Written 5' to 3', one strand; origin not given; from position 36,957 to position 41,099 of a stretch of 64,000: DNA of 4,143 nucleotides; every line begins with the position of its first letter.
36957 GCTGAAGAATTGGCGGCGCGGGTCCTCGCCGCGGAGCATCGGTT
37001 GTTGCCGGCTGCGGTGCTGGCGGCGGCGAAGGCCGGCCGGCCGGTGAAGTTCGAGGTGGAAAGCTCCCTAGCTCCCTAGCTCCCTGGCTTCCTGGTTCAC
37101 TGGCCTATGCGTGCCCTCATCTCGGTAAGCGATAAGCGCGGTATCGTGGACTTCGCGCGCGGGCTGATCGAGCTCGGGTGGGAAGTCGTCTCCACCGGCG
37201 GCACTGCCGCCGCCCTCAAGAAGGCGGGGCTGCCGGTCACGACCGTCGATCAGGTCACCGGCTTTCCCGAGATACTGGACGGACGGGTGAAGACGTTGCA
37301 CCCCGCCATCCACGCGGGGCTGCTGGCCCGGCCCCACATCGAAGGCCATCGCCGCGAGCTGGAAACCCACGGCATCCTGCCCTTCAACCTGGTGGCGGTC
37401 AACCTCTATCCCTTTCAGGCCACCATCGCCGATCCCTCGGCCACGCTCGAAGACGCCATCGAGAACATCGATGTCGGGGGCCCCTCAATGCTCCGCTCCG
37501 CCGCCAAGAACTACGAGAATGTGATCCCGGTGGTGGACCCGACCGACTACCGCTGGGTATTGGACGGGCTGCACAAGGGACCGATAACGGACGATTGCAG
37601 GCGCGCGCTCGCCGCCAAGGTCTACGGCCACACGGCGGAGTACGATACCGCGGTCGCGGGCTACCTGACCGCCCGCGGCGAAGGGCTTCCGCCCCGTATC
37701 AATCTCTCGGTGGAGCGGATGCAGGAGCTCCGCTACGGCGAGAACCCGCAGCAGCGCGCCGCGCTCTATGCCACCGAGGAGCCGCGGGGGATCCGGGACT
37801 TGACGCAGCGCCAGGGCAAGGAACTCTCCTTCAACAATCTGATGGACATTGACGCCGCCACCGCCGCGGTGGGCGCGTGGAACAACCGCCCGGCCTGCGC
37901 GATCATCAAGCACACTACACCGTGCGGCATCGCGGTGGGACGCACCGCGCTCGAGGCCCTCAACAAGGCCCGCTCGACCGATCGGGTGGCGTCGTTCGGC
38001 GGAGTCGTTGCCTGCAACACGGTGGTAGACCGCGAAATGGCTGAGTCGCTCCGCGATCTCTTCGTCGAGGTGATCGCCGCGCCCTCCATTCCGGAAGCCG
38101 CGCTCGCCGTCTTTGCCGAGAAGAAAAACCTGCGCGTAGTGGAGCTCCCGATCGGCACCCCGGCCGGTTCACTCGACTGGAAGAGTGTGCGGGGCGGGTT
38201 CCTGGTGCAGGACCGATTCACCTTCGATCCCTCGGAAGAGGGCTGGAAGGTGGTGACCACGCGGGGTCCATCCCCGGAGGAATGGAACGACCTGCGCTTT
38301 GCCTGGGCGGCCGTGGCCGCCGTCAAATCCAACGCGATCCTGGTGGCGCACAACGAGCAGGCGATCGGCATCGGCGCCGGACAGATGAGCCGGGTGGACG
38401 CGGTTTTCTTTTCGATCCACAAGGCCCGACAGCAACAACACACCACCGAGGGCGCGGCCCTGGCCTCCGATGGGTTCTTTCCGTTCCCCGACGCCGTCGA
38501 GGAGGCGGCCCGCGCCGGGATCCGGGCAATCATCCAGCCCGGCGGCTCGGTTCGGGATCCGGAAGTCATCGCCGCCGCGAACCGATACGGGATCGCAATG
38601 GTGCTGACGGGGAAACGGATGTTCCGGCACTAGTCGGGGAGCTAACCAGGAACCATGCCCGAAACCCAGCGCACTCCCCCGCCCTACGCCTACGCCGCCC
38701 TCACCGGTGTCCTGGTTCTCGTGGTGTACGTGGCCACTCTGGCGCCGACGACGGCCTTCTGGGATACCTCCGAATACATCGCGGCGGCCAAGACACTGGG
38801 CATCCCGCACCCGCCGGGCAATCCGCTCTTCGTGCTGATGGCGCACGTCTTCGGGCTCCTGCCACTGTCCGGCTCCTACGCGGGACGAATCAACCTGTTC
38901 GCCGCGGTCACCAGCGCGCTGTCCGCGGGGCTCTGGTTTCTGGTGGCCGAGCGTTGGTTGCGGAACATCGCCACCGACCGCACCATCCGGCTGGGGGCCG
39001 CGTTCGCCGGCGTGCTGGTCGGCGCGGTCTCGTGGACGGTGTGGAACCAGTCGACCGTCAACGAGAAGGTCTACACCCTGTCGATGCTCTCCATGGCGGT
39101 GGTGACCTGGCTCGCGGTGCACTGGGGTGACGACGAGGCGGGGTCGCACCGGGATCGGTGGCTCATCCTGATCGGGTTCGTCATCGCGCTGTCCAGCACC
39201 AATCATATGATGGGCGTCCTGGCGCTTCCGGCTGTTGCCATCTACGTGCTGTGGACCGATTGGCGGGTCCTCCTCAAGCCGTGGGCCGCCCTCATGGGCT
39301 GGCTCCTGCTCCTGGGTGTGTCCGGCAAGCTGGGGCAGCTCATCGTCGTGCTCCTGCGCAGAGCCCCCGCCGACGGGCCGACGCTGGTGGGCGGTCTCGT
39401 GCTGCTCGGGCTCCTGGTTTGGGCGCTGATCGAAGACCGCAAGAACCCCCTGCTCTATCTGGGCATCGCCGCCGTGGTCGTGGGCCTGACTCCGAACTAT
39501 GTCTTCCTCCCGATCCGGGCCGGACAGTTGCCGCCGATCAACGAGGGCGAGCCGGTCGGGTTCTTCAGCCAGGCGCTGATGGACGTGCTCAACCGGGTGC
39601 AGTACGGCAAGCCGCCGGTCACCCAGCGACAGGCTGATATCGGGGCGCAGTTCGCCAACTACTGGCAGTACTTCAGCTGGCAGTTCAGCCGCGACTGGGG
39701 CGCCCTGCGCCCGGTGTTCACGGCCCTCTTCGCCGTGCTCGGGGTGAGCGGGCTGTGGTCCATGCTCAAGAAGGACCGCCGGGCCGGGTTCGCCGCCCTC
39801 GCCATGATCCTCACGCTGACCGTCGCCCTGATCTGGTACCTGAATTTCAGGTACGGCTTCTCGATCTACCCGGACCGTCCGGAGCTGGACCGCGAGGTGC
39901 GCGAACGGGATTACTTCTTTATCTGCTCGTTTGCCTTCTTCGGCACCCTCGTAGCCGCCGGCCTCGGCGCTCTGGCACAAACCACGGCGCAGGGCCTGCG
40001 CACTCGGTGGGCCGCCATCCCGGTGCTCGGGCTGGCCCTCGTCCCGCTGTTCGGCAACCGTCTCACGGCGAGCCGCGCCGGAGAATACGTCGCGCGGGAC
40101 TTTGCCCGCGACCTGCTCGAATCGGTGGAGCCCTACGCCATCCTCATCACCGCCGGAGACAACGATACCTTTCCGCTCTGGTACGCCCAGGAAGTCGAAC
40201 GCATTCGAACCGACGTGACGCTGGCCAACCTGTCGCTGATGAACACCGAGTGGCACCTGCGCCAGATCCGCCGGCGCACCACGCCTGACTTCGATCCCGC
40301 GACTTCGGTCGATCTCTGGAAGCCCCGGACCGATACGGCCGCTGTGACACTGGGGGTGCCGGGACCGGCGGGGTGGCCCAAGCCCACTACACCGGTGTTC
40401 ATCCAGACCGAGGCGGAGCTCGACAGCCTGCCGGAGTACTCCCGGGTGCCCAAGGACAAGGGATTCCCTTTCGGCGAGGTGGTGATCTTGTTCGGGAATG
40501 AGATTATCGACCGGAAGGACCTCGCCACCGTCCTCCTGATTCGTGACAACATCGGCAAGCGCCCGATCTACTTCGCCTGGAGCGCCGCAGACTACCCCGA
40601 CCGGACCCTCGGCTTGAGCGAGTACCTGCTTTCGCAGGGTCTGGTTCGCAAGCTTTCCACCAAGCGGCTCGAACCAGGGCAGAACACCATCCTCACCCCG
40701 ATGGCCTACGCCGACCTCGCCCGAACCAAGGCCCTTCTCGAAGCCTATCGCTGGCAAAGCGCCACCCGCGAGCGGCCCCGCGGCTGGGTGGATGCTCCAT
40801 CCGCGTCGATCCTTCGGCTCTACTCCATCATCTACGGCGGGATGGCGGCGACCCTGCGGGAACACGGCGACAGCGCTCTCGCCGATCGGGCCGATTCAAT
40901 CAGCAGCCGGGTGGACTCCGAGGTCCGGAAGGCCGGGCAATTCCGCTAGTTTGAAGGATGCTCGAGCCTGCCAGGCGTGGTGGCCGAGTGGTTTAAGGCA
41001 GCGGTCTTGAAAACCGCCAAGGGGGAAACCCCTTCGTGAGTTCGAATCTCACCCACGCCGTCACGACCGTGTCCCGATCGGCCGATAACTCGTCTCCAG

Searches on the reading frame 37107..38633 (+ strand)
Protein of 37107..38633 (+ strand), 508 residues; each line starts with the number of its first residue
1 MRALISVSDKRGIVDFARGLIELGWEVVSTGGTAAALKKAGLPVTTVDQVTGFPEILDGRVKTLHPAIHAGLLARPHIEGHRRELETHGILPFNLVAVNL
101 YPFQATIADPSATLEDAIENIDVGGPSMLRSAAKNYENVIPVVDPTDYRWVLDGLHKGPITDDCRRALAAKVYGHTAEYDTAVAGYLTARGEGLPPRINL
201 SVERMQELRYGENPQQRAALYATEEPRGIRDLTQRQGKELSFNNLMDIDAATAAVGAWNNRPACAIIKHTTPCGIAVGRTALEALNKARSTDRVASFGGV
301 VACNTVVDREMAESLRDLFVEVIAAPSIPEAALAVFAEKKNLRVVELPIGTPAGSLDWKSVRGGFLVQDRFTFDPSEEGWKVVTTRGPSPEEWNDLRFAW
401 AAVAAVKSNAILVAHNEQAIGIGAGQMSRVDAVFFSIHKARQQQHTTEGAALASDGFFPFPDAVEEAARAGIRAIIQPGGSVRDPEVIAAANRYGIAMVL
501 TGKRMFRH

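Call 75: search_protein_families(library=pfam, proteins=[window:37107-38633:+], max_evalue=0.0001)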
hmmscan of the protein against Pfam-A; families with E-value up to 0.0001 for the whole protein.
window:37107-38633:+ (508 aa): 2 families
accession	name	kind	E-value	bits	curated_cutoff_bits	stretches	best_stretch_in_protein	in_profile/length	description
PF01808.24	AICARFT_IMPCHas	-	1.5e-106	356.8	25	1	132-438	1-310/311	AICARFT/IMPCHase bienzyme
PF02142.27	MGS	-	1e-22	80.5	24.1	1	12-126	1-93/94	MGS-like domain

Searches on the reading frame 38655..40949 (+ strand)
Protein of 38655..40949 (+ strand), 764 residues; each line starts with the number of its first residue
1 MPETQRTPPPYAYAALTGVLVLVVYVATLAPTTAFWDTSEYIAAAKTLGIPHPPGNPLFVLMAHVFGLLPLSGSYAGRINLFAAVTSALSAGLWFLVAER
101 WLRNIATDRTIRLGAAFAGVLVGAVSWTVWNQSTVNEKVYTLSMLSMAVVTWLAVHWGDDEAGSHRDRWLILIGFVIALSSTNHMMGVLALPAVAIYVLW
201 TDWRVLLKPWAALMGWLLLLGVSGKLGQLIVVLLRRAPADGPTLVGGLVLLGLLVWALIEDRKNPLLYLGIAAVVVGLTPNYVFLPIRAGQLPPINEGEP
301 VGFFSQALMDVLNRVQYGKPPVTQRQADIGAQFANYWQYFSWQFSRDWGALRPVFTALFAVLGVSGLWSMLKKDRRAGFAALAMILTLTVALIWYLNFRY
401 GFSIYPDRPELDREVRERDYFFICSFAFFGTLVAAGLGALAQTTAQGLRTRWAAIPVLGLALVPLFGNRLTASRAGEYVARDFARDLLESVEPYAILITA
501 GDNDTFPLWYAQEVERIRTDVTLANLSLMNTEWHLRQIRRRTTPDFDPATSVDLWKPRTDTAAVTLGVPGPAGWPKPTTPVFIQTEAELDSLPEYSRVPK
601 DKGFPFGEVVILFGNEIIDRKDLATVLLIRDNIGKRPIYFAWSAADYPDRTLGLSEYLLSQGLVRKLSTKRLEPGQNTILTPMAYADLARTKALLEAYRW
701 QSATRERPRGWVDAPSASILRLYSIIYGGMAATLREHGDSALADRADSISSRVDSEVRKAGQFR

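Call 75: search_protein_families(library=pfam, proteins=[window:38655-40949:+], max_evalue=0.0001)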
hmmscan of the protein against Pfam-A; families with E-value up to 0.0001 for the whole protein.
window:38655-40949:+ (764 aa): 1 family
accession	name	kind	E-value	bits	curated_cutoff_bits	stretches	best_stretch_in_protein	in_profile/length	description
PF11028.14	TMEM260-like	-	1.5e-45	155.6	24.2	1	37-204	1-176/179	Protein O-mannosyl-transferase TMEM260-like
